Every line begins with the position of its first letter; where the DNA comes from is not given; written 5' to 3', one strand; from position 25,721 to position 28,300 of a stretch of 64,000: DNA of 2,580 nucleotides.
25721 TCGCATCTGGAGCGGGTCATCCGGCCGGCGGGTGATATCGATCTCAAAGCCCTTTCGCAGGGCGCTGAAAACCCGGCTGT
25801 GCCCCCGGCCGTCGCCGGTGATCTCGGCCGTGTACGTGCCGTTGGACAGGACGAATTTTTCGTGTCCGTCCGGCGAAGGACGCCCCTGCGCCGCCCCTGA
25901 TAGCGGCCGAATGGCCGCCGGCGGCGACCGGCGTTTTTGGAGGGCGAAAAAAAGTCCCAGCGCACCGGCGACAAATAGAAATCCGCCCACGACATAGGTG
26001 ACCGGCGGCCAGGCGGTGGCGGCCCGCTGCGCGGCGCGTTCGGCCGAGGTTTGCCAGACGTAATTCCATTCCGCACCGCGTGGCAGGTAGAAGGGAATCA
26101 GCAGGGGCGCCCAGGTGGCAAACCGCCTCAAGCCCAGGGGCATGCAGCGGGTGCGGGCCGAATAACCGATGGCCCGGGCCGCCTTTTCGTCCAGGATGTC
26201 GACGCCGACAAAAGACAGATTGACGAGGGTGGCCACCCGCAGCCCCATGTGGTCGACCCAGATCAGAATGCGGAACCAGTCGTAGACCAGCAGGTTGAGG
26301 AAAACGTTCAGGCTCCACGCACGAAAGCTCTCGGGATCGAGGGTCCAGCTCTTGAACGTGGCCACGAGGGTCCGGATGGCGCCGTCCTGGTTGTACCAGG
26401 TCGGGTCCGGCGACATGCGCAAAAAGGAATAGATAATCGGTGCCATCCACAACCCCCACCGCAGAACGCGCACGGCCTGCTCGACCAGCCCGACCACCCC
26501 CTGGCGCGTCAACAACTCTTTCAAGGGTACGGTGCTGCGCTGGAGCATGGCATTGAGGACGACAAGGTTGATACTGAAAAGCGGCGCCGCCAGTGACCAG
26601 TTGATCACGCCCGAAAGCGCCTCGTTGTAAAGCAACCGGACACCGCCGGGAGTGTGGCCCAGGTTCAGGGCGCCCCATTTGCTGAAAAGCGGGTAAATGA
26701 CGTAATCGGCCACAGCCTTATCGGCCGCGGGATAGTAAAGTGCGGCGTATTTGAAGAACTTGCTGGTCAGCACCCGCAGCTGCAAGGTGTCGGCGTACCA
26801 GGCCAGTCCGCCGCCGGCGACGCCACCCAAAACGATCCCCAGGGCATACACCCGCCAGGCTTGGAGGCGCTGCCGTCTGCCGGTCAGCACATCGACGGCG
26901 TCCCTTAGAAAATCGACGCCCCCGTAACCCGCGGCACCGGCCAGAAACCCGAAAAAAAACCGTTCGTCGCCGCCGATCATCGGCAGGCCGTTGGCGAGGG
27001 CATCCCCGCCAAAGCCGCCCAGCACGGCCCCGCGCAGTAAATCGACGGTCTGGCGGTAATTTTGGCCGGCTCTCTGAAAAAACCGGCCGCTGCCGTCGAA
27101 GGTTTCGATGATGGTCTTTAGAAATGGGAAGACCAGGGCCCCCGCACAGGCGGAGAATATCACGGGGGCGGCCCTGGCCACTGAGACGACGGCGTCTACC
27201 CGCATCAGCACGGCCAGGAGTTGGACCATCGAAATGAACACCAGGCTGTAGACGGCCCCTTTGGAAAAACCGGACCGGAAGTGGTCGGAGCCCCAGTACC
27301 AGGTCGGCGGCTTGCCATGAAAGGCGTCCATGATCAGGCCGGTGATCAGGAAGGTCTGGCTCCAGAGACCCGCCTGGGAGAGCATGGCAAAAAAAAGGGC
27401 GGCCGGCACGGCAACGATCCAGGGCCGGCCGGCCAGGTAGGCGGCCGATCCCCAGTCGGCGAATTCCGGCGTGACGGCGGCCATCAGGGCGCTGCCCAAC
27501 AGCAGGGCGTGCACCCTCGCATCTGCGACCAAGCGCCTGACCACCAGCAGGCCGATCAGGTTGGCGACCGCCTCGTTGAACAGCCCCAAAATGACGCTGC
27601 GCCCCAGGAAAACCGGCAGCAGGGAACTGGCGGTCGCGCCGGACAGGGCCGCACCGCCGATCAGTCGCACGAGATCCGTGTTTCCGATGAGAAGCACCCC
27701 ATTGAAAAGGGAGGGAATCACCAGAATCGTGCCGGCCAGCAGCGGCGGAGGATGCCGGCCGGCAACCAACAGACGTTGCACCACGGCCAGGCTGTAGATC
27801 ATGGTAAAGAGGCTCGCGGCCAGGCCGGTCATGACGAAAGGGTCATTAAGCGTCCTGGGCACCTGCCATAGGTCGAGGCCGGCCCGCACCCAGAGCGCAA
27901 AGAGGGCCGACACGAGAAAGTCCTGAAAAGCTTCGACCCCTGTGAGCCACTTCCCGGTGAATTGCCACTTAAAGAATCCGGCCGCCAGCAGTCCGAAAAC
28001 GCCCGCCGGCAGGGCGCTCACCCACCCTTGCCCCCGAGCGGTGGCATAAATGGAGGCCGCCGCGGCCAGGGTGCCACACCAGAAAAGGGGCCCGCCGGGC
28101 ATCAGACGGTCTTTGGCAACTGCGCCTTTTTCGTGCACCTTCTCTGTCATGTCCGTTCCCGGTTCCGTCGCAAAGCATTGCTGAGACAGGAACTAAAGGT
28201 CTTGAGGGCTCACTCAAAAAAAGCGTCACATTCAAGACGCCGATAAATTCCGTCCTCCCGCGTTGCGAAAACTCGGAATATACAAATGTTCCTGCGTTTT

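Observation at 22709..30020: OpgG/D-family glucan protein paired with a giant membrane::GH94 phosphorylase fusion instead of OpgH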

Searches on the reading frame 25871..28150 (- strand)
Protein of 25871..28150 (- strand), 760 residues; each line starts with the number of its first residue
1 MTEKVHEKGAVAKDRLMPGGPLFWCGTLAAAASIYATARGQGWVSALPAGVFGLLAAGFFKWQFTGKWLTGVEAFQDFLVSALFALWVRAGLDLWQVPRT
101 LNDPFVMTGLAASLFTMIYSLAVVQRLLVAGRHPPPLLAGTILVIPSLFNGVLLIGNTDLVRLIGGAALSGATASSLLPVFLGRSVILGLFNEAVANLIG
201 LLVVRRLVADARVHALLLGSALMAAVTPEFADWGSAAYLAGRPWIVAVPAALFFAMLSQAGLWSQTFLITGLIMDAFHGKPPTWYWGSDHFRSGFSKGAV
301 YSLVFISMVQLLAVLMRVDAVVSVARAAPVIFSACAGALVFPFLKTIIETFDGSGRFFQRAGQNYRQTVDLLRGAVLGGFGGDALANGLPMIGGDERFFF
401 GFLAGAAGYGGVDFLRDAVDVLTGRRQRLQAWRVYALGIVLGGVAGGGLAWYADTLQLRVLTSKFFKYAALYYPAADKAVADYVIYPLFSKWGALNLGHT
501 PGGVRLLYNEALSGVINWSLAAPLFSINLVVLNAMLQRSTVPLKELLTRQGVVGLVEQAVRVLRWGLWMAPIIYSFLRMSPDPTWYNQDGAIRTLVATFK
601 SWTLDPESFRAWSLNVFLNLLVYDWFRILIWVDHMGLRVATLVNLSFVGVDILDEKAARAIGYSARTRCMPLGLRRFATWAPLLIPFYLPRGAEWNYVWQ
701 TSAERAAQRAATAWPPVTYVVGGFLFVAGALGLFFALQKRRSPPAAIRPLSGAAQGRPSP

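Call 12: find_homologous_proteins(query=window:25871-28150:-)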
Query window:25871-28150:- (760 aa): 3 proteins with E <= 0.001 among 8000 candidates.
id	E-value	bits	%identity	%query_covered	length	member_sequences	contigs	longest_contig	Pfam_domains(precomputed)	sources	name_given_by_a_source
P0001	2.0e-162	560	49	73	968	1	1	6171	PF06165.19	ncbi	ncbi:MAG: glycosyl transferase family 36, partial [Alphaproteobacteria bacterium]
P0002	2.1e-160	554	48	81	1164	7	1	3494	PF06165.19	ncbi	ncbi:MAG: hypothetical protein WBN82_04965, partial [Porticoccaceae bacterium]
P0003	2.3e-52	196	35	54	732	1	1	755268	-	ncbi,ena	-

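Call 15: find_encoding_contigs(protein=P0003, flank=10000, max_places=3)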
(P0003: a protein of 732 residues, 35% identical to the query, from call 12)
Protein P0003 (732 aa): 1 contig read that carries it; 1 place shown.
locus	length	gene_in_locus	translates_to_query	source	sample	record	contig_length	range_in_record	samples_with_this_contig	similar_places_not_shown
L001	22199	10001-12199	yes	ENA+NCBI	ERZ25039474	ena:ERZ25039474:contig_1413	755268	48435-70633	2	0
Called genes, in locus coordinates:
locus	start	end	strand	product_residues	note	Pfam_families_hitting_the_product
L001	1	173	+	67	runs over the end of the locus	-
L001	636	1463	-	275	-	PF13229:Beta_helix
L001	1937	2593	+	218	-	PF07638:Sigma70_ECF, PF08281:Sigma70_r4_2 (weak)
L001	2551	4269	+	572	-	PF00069:Pkinase, PF07714:PK_Tyr_Ser-Thr, PF03109:ABC1 (weak)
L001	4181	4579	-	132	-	-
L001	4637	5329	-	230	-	-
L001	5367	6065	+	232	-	PF23381:Beta-prop_IFT122_1st, PF23393:Beta-prop_WDR90_POC16_2nd, PF23409:Beta-prop_EML, PF23414:Beta-prop_EML_2, PF24814:WD40_Prp19, PF24817:WD40_WDHD1_1st, PF25168:Beta-prop_WDR36-Utp21_2nd, PF25172:Beta-prop_WDR3_2nd, +38 more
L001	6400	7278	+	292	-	-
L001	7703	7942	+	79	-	-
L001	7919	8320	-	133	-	-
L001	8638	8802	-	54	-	-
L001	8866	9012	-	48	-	-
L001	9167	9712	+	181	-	-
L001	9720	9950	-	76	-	-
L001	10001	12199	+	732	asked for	-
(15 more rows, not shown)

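Call 22: search_protein_representatives(protein=window:25901-28150:-)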
Query: 750 residues. Proteins with E-value up to 0.001 (for the whole library): 436; up to 1e-10: 299; up to 1e-30: 159. The best 150 are listed.
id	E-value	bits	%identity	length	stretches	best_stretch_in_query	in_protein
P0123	5.7e-196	669.5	50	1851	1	28-743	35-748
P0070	3.3e-193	660.4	48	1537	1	24-736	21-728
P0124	6.9e-189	646.1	47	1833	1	31-742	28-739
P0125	3.1e-176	604.3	46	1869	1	46-739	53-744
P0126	7.5e-176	603.0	47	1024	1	44-743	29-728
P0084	3.2e-171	587.7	47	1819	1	27-743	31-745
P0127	3.3e-168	577.7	53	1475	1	182-730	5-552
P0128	8.3e-168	576.4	48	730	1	77-739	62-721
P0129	8.3e-166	569.8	44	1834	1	23-732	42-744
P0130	3.6e-164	564.4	45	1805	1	40-741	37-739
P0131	7.4e-162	556.7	45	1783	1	26-741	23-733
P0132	1.3e-159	549.3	48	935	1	146-733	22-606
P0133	2.4e-154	531.9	42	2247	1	45-704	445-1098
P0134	3.6e-154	531.3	44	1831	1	89-745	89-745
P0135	6.8e-151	520.5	42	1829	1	26-737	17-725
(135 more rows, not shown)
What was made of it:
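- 22709..28150 (-): Fusion gene: novel polytopic membrane domain joined to a Cgs-type GH94 phosphorylase, 1813 aa. 436 representatives of the N-terminal domain (call 22).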

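Call 23: find_related_loci(query=A1, collection=genome_contigs, flank=10000)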
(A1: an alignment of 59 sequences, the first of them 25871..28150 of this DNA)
Query A1 (760 aa) in genome_contigs; peptide patterns used: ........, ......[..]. (x = any residue, [..] = any of these).
599 stretches matched a pattern (row limit reached: there are more); 546 encode a relative of the query (tblastn E <= 1e-3); the best 80 are kept; 80 distinct loci.
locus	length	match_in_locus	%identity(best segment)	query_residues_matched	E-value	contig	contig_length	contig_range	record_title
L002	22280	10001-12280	88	1-760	0e+0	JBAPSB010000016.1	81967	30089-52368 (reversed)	MAG: Desulfobacterales bacterium isolate MFD01244_ilm_asm_bin11 k127_34568, whole genome shotgun sequence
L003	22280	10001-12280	85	1-760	0e+0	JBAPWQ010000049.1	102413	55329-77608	MAG: Desulfobacterales bacterium isolate MFD00116_ilm_asm_bin20 k127_138480, whole genome shotgun sequence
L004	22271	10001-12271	83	4-760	0e+0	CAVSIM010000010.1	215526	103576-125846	MAG: uncultured delta proteobacterium isolate MFD01721.bin.3.168 genome assembly, contig: contig_24832, whole genome sho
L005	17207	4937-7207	78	1-757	0e+0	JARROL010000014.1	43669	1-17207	MAG: Desulfobacterales bacterium isolate Spart_149_MAG scaffold_1096, whole genome shotgun sequence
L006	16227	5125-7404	79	1-760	0e+0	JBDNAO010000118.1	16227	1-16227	MAG: Desulfobacterales bacterium isolate SJRS4.bin.22 k97_99124, whole genome shotgun sequence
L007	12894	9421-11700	79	1-760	0e+0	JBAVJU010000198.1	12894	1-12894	MAG: Desulfobacterales bacterium isolate MFD04317_ilm_asm_bin18 k127_247901, whole genome shotgun sequence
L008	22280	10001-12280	78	1-760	0e+0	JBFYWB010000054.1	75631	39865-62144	MAG: Deltaproteobacteria bacterium isolate PPR_0338 PPR_0338_bin.40.fa_k121_2837711, whole genome shotgun sequence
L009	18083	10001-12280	79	1-760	0e+0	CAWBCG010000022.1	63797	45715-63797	MAG: uncultured delta proteobacterium isolate MFD02923.bin.2.57 genome assembly, contig: contig_21183, whole genome shot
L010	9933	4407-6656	60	1-760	0e+0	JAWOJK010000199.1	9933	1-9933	MAG: Desulfobacterales bacterium isolate CWP6-2.bin.52 k191_3442912, whole genome shotgun sequence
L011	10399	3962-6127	59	22-760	0e+0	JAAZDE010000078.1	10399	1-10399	MAG: Desulfuromonadaceae bacterium isolate AS09scLD_110 98648_AS09, whole genome shotgun sequence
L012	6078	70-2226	53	23-742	0e+0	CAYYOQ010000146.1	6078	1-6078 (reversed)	MAG TPA_asm: uncultured Thermodesulfobacteriota bacterium isolate binchicken_co33_371 genome assembly, contig: NODE_1876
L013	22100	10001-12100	59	60-759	0e+0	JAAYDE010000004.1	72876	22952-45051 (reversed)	MAG: Deltaproteobacteria bacterium isolate AS06rmzACSIP_532 3938_AS06, whole genome shotgun sequence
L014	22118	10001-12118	53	41-748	0e+0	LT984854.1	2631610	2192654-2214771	uncultured Desulfobacterium sp. isolate TRIP AH-1 genome assembly, scaffold: PITCH_a_scaffold1, whole genome shotgun seq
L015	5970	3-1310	84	321-756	0e+0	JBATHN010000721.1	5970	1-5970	MAG: Desulfobacterales bacterium isolate MFD10306_ilm_asm_bin28 k127_238362, whole genome shotgun sequence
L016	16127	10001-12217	50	1-758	0e+0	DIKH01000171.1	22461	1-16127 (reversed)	MAG TPA_asm: Desulfobacteraceae bacterium UBA5623 UBA5623_contig_76716, whole genome shotgun sequence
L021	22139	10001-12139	50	49-759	0e+0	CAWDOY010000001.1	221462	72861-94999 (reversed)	MAG: uncultured delta proteobacterium isolate MFD04716.bin.2.301 genome assembly, contig: contig_10329, whole genome sho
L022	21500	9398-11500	52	42-742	0e+0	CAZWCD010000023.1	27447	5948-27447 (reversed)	MAG TPA_asm: uncultured Thermodesulfobacteriota bacterium isolate SRP192927_co7_52 genome assembly, contig: NODE_2907_le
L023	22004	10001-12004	54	45-709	0e+0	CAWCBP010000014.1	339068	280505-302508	MAG: uncultured delta proteobacterium isolate MFD03899.bin.1.233 genome assembly, contig: contig_9932, whole genome shot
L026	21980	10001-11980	49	79-743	0e+0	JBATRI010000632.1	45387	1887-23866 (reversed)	MAG: Geminicoccaceae bacterium isolate MFD10500_ilm_asm_bin22 k127_151511, whole genome shotgun sequence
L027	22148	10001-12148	49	25-746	0e+0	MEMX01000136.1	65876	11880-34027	MAG: Anaeromyxobacter sp. RBG_16_69_14 RBG_16_scaffold_719, whole genome shotgun sequence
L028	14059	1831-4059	47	7-754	0e+0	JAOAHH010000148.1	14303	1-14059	MAG: Thermodesulfobacteriota bacterium isolate SKW55 k141_1366412, whole genome shotgun sequence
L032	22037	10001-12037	51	64-742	0e+0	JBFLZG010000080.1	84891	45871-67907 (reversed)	MAG: bacterium isolate MAG105 MAG105_80, whole genome shotgun sequence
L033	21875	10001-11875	50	79-704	7e-176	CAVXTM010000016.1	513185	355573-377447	MAG: uncultured Gammaproteobacteria bacterium isolate MFD06229.bin.1.238 genome assembly, contig: contig_6903, whole gen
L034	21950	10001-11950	45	49-702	6e-175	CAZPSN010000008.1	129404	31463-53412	MAG TPA_asm: uncultured Desulfovibrionaceae bacterium isolate binchicken_co266_170 genome assembly, contig: NODE_326_len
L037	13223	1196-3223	48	47-724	4e-172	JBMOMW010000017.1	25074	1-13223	MAG: Pseudomonadota bacterium isolate Betzabe_MAG060 MAG060_17, whole genome shotgun sequence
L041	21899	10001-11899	53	132-758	2e-171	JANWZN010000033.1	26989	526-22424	MAG: Geminicoccaceae bacterium isolate SKYG96 NODE_33_length_26989_cov_4.473164, whole genome shotgun sequence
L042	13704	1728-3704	50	77-737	4e-171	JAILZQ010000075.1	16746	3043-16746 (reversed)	MAG: Geminicoccaceae bacterium isolate HOT.CON.139 NODE_3303_length_16746_cov_6.238827, whole genome shotgun sequence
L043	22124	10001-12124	45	49-758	3e-170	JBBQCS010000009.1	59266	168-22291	MAG: Alphaproteobacteria bacterium isolate Co_metawrap_1221 Cmw_1221_k141_1571709_length_59266_cov_26.0084, whole genome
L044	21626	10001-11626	54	183-724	7e-168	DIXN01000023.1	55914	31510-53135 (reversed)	MAG TPA_asm: Desulfovibrio sp. UBA6079 UBA6079_contig_2809, whole genome shotgun sequence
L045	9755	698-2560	50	79-700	4e-168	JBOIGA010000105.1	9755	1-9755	MAG: Burkholderiales bacterium isolate SD8061_metabat2.bin.3 NODE_774_length_9755_cov_1.036872, whole genome shotgun seq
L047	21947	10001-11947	50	51-700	1e-165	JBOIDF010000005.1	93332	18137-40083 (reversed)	MAG: Gammaproteobacteria bacterium isolate SD8037_metabat2.bin.6 NODE_42_length_93332_cov_19.900038, whole genome shotgu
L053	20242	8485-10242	52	180-758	6e-164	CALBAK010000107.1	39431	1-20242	MAG: uncultured Alphaproteobacteria bacterium isolate R1_Bin_METABAT__196_1 genome assembly, contig: c_000000546903, who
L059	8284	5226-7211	47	93-750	9e-162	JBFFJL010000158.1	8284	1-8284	MAG: Nevskiaceae bacterium isolate Mix_mud17.2022.03.39 k141_1205025_length_8284_cov_8.0000, whole genome shotgun sequen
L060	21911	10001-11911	46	77-717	1e-161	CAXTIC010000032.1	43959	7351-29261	MAG TPA_asm: uncultured Lichenihabitans sp. isolate public_SRR11456919_metawrap_bin.3 genome assembly, contig: public_SR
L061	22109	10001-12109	43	33-752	5e-161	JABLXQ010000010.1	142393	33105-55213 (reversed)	MAG: Gammaproteobacteria bacterium isolate Ch67 contig10, whole genome shotgun sequence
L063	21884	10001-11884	48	92-722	1e-160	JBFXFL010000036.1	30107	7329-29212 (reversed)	MAG: Porticoccaceae bacterium isolate CA_2019_TPIn_139 NODE_4817_length_30107_cov_34.963876_TPIn, whole genome shotgun s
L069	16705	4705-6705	43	45-724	5e-159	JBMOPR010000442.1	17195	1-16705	MAG: Pseudomonadota bacterium isolate Betzabe_MAG133 MAG133_442, whole genome shotgun sequence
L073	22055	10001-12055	45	25-700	4e-158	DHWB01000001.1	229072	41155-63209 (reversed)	MAG TPA_asm: Desulfomicrobium sp. UBA5193 UBA5193_contig_161, whole genome shotgun sequence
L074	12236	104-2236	42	28-736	6e-158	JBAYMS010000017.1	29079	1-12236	MAG: Candidatus Omnitrophota bacterium isolate SO_2016_LW1_45 scaffold01358_LW64-88_2016, whole genome shotgun sequence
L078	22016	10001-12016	45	77-753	3e-157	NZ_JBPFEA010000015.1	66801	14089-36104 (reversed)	MAG: Methylocystis sp. isolate Soil1BBIn8 k141_294413, whole genome shotgun sequence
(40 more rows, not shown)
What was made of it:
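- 22709..28150 (-): More than 546 GTDB species loci (call 23).
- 26231..26470 (-): Most conserved membrane-embedded motifs: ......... (561-569), WYNQDG (585-590), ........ (633-640). Two of these motifs sufficed as search patterns to retrieve the family from GTDB genomes (call 23).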

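Call 31: predict_structure(alignment_id=A1)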
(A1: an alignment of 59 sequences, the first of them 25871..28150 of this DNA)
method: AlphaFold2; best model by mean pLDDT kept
length: 760 residues; sequences in the alignment: 59
mean_pLDDT: 85.1   pTM: 0.85
mean pLDDT of the five models: 85.1, 84.9, 82.8, 82.4, 79.9
residues with pLDDT >= 90: 420; 70-90: 235; 50-70: 65; < 50: 40
segments of 3 or more residues with pLDDT < 50: 1-18, 713-715, 744-760
pLDDT, mean of each block of 10 residues (from residue 1): 33 46 92 92 93 96 93 96 92 77 89 93 92 93 92 91 88 74 96 97 94 98 96 94 93 97 97 93 96 96 95 93 94 96 91 84 95 96 93 93 96 94 92 92 92 88 94 93 77 77 96 90 87 86 84 90 90 82 63 74 87 80 64 68 81 87 77 79 70 75 75 55 75 77 47 36
secondary structure, 60 per line:
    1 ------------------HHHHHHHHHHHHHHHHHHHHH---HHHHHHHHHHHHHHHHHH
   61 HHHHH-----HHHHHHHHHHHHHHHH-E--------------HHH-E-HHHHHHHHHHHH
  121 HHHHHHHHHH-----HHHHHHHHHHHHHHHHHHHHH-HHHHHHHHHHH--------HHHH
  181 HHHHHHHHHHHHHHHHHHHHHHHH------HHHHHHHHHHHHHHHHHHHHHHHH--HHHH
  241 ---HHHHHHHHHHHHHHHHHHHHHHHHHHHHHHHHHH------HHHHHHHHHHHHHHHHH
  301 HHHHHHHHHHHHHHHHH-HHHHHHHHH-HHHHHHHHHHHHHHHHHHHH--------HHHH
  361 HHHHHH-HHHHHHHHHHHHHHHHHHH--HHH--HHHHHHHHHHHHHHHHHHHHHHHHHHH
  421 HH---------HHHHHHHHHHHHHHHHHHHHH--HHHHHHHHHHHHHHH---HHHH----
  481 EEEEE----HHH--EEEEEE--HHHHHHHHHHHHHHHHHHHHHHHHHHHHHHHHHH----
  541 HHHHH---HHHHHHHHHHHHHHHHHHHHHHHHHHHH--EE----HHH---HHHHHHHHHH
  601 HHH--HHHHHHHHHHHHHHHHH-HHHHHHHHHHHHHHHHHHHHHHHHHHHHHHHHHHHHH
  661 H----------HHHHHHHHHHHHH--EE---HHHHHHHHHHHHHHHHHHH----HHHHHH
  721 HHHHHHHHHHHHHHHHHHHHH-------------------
elements in order (helices of 4 or more, strands of 3 or more residues): H19-39 H43-65 H71-86 H109-130 H136-156 H158-168 H177-204 H211-234 H237-240 H244-277 H284-317 H319-327 H329-348 H357-366 H368-386 H394-422 H432-452 H455-469 H473-476 E481-485 E495-500 H503-536 H541-545 H549-576 H591-603 H606-622 H624-661 H672-684 H692-710 H715-741
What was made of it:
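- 25916..28150 (-): N-terminal domain, residues 1-745: all-helical, about 18 membrane passes, N-terminus and C-terminus both in the cytoplasm (topology inferred); no known family or fold. AF2 pLDDT 85, pTM 0.85 (call 31).
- Checked: Residues 1-745 are hydrophobic and are predicted as about 25 helices with no Rossmann-type sheet (AF2 pLDDT 85, pTM 0.85, call 31).
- Tried and rejected: The AF2 model is all-helical (call 31).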

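Call 37: fold_search(model_id=the predicted structure, library=pdb)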
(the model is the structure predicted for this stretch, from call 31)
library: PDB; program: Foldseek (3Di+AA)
matches with E <= 10: 133; with E <= 0.001: 0
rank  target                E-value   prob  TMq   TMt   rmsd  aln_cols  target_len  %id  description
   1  4k6j_B                8.5e-01  0.12  0.10  0.14  19.4       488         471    8  Human cohesin inhibitor WapL (released 2013-06-19)
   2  8b24_B                1.1e+00  0.10  0.13  0.14  29.8       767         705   11  Time-resolved structure of K+-dependent Na+-PPase from Thermotoga maritima 3600-seconds post reaction initiation with  (released 2024-01-17)
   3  1i7x_A                1.3e+00  0.06  0.09  0.11  26.6       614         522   13  BETA-CATENIN/E-CADHERIN COMPLEX (released 2001-05-16)
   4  8yjb_G                1.4e+00  0.09  0.16  0.14  27.3       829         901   11  Cryo-EM structure of the human DSS1-INTAC complex (released 2025-03-05)
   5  9ghz                  1.5e+00  0.09  0.13  0.17  21.6       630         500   12  Cryo-EM structure of human SLC45A4 in lipid nanodiscs (released 2025-07-30)
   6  8b37_A                1.5e+00  0.06  0.12  0.12  27.5       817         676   13  Crystal structure of Pyrobaculum aerophilum potassium-independent proton pumping membrane integral pyrophosphatase in  (released 2024-01-17)
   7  6ok3_B                1.5e+00  0.06  0.09  0.12  29.1       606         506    9  Crystal structure of Sel1 repeat protein from Oxalobacter formigenes (released 2020-04-15)
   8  1g3j_A                1.6e+00  0.06  0.10  0.13  25.4       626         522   13  CRYSTAL STRUCTURE OF THE XTCF3-CBD/BETA-CATENIN ARMADILLO REPEAT COMPLEX (released 2000-12-11)
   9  5lzr_B                1.7e+00  0.06  0.11  0.12  26.8       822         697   13  Crystal structure of Thermotoga maritima sodium pumping membrane integral pyrophosphatase in complex with tungstate an (released 2016-12-14)
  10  4av3_A                1.8e+00  0.06  0.12  0.13  30.1       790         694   11  Crystal structure of Thermotoga Maritima sodium pumping membrane integral pyrophosphatase with metal ions in active si (released 2012-08-08)
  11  4k6j_A                1.8e+00  0.06  0.09  0.12  19.6       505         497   10  Human cohesin inhibitor WapL (released 2013-06-19)
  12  9j4r_A                2.0e+00  0.06  0.10  0.14  25.0       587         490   12  Cryo-EM structure of ferric ion importer, FbpBC, from Thermus thermophilus (released 2025-08-13)
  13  9n70_SP               2.0e+00  0.06  0.12  0.06  33.0       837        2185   11  SSU processome maturation and disassembly, State E (released 2025-11-05)
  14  5v54_B                2.0e+00  0.04  0.07  0.11  30.8       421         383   11  Crystal structure of 5-HT1B receptor in complex with methiothepin (released 2018-02-07)
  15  6d79_A                2.2e+00  0.35  0.12  0.30  10.8       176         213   13  Structure of CysZ, a sulfate permease from Pseudomonas Fragi (released 2018-05-16)
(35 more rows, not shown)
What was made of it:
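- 25916..28150 (-): Foldseek against PDB gave a best E of 0.85 and TM <=0.16 (call 37).
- On Known membrane glycosyltransferase and transporter folds (GT-C, GT2 channel, MFS, ABC, SEDS, MOP): Foldseek against 350,542 PDB chains gave a best E of 0.85 and TM <=0.16 (call 37).
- Closest known: C-terminal GH94. Different: About 18 predicted membrane helices of a different, unknown fold, instead of 6 (calls 31, 37).
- Tried and rejected: Foldseek against PDB found nothing (call 37).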
